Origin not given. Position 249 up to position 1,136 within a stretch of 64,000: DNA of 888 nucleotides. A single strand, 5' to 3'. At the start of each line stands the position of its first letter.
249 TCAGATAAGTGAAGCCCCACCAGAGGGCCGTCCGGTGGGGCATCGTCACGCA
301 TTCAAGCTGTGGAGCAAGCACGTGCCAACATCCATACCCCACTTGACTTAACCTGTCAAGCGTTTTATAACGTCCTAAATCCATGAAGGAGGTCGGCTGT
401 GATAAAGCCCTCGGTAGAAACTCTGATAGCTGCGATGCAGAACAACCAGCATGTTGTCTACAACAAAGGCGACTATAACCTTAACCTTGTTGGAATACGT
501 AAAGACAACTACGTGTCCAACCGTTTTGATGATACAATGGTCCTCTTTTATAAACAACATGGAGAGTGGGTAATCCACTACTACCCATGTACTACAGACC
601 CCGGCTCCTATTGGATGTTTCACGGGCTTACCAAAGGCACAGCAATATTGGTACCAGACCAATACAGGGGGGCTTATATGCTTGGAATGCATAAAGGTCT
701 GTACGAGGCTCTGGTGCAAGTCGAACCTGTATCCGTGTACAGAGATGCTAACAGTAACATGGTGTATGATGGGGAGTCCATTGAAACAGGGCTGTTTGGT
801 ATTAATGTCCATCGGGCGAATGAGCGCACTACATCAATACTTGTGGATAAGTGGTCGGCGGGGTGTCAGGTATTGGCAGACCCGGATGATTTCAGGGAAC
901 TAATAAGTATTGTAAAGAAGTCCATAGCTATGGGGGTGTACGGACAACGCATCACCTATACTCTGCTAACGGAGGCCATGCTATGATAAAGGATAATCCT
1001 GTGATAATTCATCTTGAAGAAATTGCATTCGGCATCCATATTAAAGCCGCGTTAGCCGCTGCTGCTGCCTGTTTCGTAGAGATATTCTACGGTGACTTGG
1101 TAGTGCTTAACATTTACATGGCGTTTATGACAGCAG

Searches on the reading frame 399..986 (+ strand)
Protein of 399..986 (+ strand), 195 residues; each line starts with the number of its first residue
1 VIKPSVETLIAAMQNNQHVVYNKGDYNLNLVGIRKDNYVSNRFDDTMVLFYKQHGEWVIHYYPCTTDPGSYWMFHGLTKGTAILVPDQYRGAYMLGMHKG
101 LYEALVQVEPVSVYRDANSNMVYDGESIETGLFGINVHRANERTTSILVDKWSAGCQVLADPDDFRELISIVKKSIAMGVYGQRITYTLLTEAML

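Call 28: search_protein_families(library=phrogs, proteins=[window:399-986:+], max_evalue=0.001)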
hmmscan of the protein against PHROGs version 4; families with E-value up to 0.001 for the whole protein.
window:399-986:+ (195 aa): 2 families
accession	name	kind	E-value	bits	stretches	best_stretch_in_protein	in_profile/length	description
phrog_3000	-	unknown function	3.6e-32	112.7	1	16-189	27-198/209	-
phrog_33083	-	lysis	3.4e-16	60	1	40-176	294-436/456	endolysin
